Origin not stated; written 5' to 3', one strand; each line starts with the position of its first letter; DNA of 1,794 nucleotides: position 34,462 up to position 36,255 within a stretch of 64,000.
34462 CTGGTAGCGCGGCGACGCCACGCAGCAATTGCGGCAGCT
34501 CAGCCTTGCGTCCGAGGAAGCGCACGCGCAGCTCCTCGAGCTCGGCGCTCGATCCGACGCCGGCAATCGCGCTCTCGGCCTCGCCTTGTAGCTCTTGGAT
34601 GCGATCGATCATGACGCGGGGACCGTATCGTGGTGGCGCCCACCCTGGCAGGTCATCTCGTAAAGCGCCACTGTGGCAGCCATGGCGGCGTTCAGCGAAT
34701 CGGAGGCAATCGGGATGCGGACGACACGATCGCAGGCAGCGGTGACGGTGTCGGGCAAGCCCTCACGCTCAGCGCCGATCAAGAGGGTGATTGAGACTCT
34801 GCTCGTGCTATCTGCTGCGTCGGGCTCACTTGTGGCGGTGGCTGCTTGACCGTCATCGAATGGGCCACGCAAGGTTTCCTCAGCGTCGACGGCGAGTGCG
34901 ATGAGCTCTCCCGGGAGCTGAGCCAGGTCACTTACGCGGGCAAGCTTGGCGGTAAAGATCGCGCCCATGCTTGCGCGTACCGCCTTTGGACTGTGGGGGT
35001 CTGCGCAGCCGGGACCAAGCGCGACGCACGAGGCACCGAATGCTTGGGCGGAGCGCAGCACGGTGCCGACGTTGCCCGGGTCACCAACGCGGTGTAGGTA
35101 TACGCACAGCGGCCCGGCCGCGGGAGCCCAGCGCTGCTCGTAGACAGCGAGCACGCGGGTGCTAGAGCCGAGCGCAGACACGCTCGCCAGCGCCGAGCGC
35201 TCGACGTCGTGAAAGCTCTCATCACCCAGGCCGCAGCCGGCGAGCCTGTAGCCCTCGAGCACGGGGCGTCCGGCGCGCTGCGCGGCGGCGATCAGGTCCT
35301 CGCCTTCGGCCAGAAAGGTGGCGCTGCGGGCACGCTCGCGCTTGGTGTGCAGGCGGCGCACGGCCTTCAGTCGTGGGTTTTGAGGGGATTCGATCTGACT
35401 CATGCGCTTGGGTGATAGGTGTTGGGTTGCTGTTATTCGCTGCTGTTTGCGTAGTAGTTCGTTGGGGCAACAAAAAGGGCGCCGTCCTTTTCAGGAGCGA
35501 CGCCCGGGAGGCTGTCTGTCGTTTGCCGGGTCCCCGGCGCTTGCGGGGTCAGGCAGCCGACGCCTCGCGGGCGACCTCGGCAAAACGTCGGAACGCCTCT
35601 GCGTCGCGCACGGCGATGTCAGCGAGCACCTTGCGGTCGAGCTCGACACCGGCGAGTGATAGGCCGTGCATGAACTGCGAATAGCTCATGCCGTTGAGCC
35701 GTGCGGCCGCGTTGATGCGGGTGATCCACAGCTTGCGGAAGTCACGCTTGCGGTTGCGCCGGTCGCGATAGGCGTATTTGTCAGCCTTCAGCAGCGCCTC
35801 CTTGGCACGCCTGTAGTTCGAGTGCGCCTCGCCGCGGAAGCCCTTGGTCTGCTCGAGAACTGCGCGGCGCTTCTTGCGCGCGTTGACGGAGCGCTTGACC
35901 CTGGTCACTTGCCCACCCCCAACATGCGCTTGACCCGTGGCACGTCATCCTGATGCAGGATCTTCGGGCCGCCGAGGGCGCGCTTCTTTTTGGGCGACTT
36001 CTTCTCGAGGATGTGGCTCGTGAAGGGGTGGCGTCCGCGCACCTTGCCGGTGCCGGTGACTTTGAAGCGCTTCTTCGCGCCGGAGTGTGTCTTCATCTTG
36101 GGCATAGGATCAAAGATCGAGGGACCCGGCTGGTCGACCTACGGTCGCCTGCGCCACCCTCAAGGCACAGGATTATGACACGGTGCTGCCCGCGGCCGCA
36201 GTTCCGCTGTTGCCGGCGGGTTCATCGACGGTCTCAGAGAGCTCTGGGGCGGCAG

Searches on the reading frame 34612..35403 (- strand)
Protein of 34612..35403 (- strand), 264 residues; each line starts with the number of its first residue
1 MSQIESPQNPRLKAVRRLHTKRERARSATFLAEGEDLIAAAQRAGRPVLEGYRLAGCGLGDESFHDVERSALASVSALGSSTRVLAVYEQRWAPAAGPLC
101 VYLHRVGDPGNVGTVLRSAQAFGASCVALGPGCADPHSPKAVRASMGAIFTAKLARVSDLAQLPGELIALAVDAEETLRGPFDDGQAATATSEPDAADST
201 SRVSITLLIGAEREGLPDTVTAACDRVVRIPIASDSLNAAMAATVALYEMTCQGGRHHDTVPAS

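Call 13: search_protein_families(library=pfam, proteins=[window:34612-35403:-])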
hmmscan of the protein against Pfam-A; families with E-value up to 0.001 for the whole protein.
window:34612-35403:- (264 aa): 2 families
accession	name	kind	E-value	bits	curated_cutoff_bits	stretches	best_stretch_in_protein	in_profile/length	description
PF00588.24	SpoU_methylase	-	9.2e-28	97.6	29.7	1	99-248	2-142/142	SpoU rRNA Methylase family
PF22435.1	MRM3-like_sub_bind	-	2e-07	31.7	27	1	9-47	1-39/84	MRM3-like substrate binding domain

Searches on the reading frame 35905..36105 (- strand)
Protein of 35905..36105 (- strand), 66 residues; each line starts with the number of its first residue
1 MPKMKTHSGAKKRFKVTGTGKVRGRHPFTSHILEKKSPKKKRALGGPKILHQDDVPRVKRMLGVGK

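Call 12: find_encoding_contigs(protein=window:35905-36105:-, flank=3000, max_places=10)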
Protein window:35905-36105:- (66 aa): 2 contigs read that carry it; 1 place shown.
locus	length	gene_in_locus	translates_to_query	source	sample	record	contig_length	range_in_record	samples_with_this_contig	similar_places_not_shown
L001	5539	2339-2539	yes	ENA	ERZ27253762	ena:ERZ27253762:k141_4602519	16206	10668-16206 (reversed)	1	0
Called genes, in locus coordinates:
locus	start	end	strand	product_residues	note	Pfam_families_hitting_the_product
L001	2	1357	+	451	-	?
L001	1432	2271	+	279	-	PF05198:IF3_N, PF00707:IF3_C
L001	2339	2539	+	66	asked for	PF01632:Ribosomal_L35p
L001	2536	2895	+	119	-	PF00453:Ribosomal_L20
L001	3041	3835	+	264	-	PF22435:MRM3-like_sub_bind (weak), PF00588:SpoU_methylase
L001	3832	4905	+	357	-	PF02912:Phe_tRNA-synt_N, PF01409:tRNA-synt_2d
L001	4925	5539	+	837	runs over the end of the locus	PF01588:tRNA_bind, PF03483:B3_4, PF03484:B5, PF17759:tRNA_synthFbeta, PF03147:FDX-ACB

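Call 46: find_homologous_proteins(query=window:35908-36105:-, max_evalue=1e-15)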
Query window:35908-36105:- (66 aa): 4052 proteins with E <= 1e-15 among 8000 candidates; the best 120 are listed.
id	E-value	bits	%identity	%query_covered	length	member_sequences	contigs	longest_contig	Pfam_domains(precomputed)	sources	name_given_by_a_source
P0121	2.3e-32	127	94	98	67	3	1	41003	PF01632.25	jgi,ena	-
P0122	2.5e-32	127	92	100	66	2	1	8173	PF01632.25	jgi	jgi:large subunit ribosomal protein L35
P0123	3.0e-32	127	92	100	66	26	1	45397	PF01632.25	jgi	jgi:large subunit ribosomal protein L35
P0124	3.5e-32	127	91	100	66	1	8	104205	PF01632.25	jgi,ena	jgi:large subunit ribosomal protein L35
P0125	4.8e-32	126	89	98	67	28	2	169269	PF01632.25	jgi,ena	jgi:large subunit ribosomal protein L35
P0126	1.5e-31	125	92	98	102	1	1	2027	PF01632.25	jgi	jgi:large subunit ribosomal protein L35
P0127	1.7e-31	125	91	100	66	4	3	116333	PF01632.25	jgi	jgi:large subunit ribosomal protein L35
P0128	1.7e-31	125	91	100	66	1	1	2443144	PF01632.25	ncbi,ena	-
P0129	2.0e-31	124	91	100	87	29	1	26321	PF01632.25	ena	-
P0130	3.2e-31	124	89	100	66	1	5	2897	PF01632.25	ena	-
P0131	3.6e-31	124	89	100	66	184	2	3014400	PF01632.25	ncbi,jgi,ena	-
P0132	5.4e-31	123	92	98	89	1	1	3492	PF01632.25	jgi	jgi:large subunit ribosomal protein L35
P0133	8.6e-31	122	91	97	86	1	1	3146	PF01632.25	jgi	jgi:large subunit ribosomal protein L35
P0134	1.0e-30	122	88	100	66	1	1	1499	PF01632.25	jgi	jgi:large subunit ribosomal protein L35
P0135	1.0e-30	122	89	100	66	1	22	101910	PF01632.25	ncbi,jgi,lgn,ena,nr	ncbi:MAG: 50S ribosomal protein L35 [Solirubrobacterales bacterium]|jgi:large subunit ribosomal prot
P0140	1.3e-30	122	88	100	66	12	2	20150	PF01632.25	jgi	jgi:large subunit ribosomal protein L35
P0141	1.4e-30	122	92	97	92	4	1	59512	PF01632.25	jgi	jgi:large subunit ribosomal protein L35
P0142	1.6e-30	121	88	100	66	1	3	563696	PF01632.25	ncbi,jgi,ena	jgi:large subunit ribosomal protein L35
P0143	1.9e-30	121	91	97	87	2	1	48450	PF01632.25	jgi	jgi:large subunit ribosomal protein L35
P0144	2.1e-30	121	89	98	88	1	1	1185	PF01632.25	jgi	jgi:large subunit ribosomal protein L35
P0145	2.3e-30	121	91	100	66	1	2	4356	PF01632.25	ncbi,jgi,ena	jgi:large subunit ribosomal protein L35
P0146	2.9e-30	121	86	100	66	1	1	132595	PF01632.25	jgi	jgi:large subunit ribosomal protein L35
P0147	3.3e-30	121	88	100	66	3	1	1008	PF01632.25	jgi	jgi:large subunit ribosomal protein L35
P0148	3.6e-30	120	91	98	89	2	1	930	PF01632.25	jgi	jgi:large subunit ribosomal protein L35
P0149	3.8e-30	120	89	100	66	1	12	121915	PF01632.25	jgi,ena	jgi:large subunit ribosomal protein L35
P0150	3.9e-30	120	90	95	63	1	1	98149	PF01632.25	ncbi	ncbi:MAG TPA: 50S ribosomal protein L35 [Solirubrobacteraceae bacterium]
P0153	4.6e-30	120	88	100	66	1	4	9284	PF01632.25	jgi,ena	jgi:large subunit ribosomal protein L35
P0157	5.8e-30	120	88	100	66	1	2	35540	PF01632.25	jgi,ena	jgi:large subunit ribosomal protein L35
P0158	6.6e-30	120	89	98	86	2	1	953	PF01632.25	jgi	jgi:large subunit ribosomal protein L35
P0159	6.9e-30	120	89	97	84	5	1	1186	PF01632.25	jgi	jgi:large subunit ribosomal protein L35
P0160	7.1e-30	119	88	100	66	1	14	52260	PF01632.25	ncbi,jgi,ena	jgi:large subunit ribosomal protein L35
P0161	7.5e-30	119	88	98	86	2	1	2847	PF01632.25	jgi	jgi:large subunit ribosomal protein L35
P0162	8.0e-30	119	88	100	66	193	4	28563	PF01632.25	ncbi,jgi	jgi:large subunit ribosomal protein L35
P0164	8.5e-30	119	88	98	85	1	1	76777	PF01632.25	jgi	jgi:large subunit ribosomal protein L35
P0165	9.7e-30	119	89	98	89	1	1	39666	PF01632.25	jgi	jgi:large subunit ribosomal protein L35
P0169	1.8e-29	118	86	100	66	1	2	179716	PF01632.25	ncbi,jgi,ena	jgi:large subunit ribosomal protein L35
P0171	2.0e-29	118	86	100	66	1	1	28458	PF01632.25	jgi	jgi:large subunit ribosomal protein L35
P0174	2.1e-29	118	88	97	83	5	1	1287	PF01632.25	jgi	jgi:large subunit ribosomal protein L35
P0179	2.7e-29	118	85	100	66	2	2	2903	PF01632.25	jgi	jgi:large subunit ribosomal protein L35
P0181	2.9e-29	118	86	98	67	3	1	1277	PF01632.25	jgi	jgi:large subunit ribosomal protein L35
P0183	3.3e-29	117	88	98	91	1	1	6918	PF01632.25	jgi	jgi:large subunit ribosomal protein L35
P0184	3.3e-29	117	89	95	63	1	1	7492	PF01632.25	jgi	jgi:large subunit ribosomal protein L35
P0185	3.4e-29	117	90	95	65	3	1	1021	PF01632.25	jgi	jgi:large subunit ribosomal protein L35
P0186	3.4e-29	117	86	100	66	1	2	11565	PF01632.25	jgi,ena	jgi:large subunit ribosomal protein L35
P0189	3.7e-29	117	86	100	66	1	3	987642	PF01632.25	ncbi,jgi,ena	jgi:large subunit ribosomal protein L35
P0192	4.1e-29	117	86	98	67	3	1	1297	PF01632.25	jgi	jgi:large subunit ribosomal protein L35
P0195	4.5e-29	117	88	97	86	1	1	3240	PF01632.25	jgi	jgi:large subunit ribosomal protein L35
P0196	5.1e-29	117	88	97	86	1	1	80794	PF01632.25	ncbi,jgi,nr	ncbi:MAG TPA: 50S ribosomal protein L35 [Solirubrobacteraceae bacterium]|jgi:large subunit ribosomal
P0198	5.9e-29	117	86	100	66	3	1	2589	PF01632.25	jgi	jgi:large subunit ribosomal protein L35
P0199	6.2e-29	117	89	100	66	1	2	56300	PF01632.25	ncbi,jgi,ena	jgi:large subunit ribosomal protein L35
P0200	6.3e-29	116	88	98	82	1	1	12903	PF01632.25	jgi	jgi:large subunit ribosomal protein L35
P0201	6.6e-29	116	83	100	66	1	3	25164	PF01632.25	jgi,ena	jgi:large subunit ribosomal protein L35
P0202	6.7e-29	116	85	100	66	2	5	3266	PF01632.25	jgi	jgi:large subunit ribosomal protein L35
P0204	7.2e-29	116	88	100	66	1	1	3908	PF01632.25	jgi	jgi:large subunit ribosomal protein L35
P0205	7.4e-29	116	85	100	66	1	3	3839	PF01632.25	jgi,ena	jgi:large subunit ribosomal protein L35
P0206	7.6e-29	116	83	100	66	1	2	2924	PF01632.25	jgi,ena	jgi:large subunit ribosomal protein L35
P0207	7.6e-29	116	88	97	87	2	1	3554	PF01632.25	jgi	jgi:large subunit ribosomal protein L35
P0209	9.6e-29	116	86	100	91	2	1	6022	PF01632.25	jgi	jgi:large subunit ribosomal protein L35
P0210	1.1e-28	116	85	100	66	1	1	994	PF01632.25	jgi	jgi:large subunit ribosomal protein L35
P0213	1.3e-28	116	88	98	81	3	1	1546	PF01632.25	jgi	jgi:large subunit ribosomal protein L35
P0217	1.3e-28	115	88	97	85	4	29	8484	PF01632.25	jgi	jgi:large subunit ribosomal protein L35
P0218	1.4e-28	115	85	98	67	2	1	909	PF01632.25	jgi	jgi:large subunit ribosomal protein L35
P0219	1.5e-28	115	86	100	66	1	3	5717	PF01632.25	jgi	jgi:large subunit ribosomal protein L35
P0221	1.6e-28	115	83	100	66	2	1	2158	PF01632.25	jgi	jgi:large subunit ribosomal protein L35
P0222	1.7e-28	115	87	94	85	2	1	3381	PF01632.25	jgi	jgi:large subunit ribosomal protein L35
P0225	1.8e-28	115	83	100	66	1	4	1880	PF01632.25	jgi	jgi:large subunit ribosomal protein L35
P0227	2.0e-28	115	85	100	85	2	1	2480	PF01632.25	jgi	jgi:large subunit ribosomal protein L35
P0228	2.0e-28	115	88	100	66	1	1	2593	PF01632.25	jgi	jgi:large subunit ribosomal protein L35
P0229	2.1e-28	115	85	100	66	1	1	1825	PF01632.25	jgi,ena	jgi:large subunit ribosomal protein L35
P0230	2.1e-28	115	85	100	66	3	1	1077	PF01632.25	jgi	jgi:large subunit ribosomal protein L35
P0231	2.1e-28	115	86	100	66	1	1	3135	PF01632.25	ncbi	ncbi:MAG: 50S ribosomal protein L35 [Solirubrobacteraceae bacterium]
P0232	2.2e-28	115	85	100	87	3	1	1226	PF01632.25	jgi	jgi:large subunit ribosomal protein L35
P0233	2.2e-28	115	83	100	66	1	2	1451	PF01632.25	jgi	jgi:large subunit ribosomal protein L35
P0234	2.3e-28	115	86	100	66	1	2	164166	PF01632.25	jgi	jgi:large subunit ribosomal protein L35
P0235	2.3e-28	115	83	100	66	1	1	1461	PF01632.25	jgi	jgi:large subunit ribosomal protein L35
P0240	2.9e-28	114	86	100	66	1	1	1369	PF01632.25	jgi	jgi:large subunit ribosomal protein L35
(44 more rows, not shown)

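Call 48: find_encoding_contigs(protein=P0135, flank=500, max_places=10)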
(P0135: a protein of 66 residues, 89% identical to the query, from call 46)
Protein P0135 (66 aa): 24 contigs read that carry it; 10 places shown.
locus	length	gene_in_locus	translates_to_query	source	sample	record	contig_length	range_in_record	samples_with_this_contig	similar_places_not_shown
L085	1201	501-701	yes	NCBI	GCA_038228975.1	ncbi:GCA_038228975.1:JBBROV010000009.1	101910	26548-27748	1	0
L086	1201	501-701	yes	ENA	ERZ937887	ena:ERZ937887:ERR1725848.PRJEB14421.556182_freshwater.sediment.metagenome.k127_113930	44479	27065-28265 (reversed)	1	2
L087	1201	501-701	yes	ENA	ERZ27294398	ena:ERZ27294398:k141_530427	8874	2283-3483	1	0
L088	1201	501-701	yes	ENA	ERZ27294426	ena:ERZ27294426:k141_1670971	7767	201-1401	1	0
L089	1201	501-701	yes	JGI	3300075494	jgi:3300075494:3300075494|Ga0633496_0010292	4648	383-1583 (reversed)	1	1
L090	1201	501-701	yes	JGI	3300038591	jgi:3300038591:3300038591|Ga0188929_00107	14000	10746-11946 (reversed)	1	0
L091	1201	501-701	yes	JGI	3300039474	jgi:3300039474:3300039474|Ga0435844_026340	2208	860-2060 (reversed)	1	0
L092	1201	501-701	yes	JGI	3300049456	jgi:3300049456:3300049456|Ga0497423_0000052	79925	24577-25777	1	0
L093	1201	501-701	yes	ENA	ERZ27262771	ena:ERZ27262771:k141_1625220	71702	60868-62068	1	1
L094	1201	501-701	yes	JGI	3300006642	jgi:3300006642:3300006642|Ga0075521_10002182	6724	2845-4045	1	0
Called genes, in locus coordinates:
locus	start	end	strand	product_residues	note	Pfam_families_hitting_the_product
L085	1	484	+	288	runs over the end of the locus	PF05198:IF3_N, PF00707:IF3_C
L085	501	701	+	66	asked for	PF01632:Ribosomal_L35p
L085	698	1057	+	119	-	PF00453:Ribosomal_L20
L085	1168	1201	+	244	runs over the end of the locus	PF22435:MRM3-like_sub_bind, PF00588:SpoU_methylase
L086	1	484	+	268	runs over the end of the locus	PF05198:IF3_N, PF00707:IF3_C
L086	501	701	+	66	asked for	PF01632:Ribosomal_L35p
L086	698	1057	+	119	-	PF00453:Ribosomal_L20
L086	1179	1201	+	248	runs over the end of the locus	PF22435:MRM3-like_sub_bind (weak), PF00588:SpoU_methylase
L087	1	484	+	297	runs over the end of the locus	-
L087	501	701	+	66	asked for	PF01632:Ribosomal_L35p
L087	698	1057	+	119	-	PF00453:Ribosomal_L20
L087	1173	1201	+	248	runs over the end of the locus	PF22435:MRM3-like_sub_bind (weak), PF00588:SpoU_methylase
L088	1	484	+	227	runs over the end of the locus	?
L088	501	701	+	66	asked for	PF01632:Ribosomal_L35p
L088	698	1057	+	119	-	PF00453:Ribosomal_L20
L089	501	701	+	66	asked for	PF01632:Ribosomal_L35p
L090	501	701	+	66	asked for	PF01632:Ribosomal_L35p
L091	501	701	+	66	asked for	PF01632:Ribosomal_L35p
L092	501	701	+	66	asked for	PF01632:Ribosomal_L35p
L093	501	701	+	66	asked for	PF01632:Ribosomal_L35p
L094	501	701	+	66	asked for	PF01632:Ribosomal_L35p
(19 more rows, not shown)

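Call 49: find_encoding_contigs(protein=P0160, flank=500, max_places=10)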
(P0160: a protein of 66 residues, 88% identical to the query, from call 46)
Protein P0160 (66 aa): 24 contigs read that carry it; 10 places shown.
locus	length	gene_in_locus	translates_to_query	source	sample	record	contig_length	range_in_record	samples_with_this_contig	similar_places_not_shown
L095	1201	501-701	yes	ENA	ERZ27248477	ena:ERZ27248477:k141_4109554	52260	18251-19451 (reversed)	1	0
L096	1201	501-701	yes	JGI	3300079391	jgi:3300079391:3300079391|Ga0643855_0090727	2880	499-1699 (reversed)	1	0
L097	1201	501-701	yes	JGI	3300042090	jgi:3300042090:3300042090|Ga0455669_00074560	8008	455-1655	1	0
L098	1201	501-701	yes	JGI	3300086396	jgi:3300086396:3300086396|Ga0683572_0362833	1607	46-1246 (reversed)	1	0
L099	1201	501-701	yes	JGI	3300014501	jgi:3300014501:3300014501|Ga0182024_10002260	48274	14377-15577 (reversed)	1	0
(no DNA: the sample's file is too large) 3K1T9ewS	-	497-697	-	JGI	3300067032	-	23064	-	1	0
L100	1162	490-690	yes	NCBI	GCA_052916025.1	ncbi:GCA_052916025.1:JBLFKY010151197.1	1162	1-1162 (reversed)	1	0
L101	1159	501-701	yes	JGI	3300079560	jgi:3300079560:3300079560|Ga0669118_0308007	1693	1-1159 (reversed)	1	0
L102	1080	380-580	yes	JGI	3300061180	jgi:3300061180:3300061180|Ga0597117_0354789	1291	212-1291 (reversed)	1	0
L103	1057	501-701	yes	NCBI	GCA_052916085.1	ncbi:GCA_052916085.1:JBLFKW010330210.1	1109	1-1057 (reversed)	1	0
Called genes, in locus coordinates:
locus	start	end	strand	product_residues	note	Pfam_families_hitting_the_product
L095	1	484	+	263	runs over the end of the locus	PF05198:IF3_N, PF00707:IF3_C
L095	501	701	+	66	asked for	PF01632:Ribosomal_L35p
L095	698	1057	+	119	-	PF00453:Ribosomal_L20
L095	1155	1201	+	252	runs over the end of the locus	PF22435:MRM3-like_sub_bind, PF00588:SpoU_methylase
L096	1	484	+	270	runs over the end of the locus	PF05198:IF3_N, PF00707:IF3_C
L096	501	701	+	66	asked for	PF01632:Ribosomal_L35p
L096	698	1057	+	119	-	PF00453:Ribosomal_L20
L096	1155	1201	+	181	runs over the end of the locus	?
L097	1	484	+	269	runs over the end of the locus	PF05198:IF3_N, PF00707:IF3_C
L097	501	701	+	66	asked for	PF01632:Ribosomal_L35p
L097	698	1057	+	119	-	PF00453:Ribosomal_L20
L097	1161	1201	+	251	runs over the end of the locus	PF22435:MRM3-like_sub_bind, PF00588:SpoU_methylase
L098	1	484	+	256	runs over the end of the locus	PF05198:IF3_N, PF00707:IF3_C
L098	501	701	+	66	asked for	PF01632:Ribosomal_L35p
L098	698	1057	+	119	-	PF00453:Ribosomal_L20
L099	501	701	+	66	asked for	PF01632:Ribosomal_L35p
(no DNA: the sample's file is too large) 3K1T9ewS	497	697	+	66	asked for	PF01632:Ribosomal_L35p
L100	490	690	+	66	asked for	PF01632:Ribosomal_L35p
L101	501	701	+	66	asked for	PF01632:Ribosomal_L35p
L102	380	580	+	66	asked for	PF01632:Ribosomal_L35p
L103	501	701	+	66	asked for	PF01632:Ribosomal_L35p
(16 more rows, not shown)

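Call 50: find_encoding_contigs(protein=P0124, flank=500, max_places=10)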
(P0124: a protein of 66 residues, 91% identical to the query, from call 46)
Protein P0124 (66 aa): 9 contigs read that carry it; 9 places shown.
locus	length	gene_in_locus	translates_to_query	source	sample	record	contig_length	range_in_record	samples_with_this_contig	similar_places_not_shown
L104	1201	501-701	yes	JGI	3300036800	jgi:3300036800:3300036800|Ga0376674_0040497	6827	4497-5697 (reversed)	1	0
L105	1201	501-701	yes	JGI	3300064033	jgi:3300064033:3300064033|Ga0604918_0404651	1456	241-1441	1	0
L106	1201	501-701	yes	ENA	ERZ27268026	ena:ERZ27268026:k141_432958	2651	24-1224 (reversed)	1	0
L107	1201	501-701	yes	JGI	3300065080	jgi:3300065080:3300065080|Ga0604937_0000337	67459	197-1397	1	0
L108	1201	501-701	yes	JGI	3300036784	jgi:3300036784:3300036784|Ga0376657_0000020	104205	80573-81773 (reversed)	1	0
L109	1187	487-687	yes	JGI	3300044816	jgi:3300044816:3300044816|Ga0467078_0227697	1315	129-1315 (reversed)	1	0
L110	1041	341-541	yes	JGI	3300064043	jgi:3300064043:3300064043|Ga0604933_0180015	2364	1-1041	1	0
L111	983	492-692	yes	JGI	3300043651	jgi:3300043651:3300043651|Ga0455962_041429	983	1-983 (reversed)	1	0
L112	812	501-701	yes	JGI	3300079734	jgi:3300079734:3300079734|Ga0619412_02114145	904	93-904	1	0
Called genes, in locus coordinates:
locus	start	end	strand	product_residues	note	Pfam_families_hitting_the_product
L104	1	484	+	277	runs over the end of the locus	PF05198:IF3_N, PF00707:IF3_C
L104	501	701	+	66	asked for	PF01632:Ribosomal_L35p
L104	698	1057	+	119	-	PF00453:Ribosomal_L20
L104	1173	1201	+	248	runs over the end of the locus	PF22435:MRM3-like_sub_bind (weak), PF00588:SpoU_methylase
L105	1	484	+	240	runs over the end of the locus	PF05198:IF3_N, PF00707:IF3_C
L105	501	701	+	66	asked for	PF01632:Ribosomal_L35p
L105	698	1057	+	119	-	PF00453:Ribosomal_L20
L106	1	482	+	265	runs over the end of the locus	PF05198:IF3_N, PF00707:IF3_C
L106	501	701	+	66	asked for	PF01632:Ribosomal_L35p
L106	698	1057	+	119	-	PF00453:Ribosomal_L20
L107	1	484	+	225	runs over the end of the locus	?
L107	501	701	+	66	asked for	PF01632:Ribosomal_L35p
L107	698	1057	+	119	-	PF00453:Ribosomal_L20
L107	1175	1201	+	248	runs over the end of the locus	PF22435:MRM3-like_sub_bind, PF00588:SpoU_methylase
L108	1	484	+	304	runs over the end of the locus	PF05198:IF3_N, PF00707:IF3_C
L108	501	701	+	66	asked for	PF01632:Ribosomal_L35p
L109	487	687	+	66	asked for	PF01632:Ribosomal_L35p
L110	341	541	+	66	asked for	PF01632:Ribosomal_L35p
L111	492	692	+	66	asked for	PF01632:Ribosomal_L35p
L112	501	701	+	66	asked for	PF01632:Ribosomal_L35p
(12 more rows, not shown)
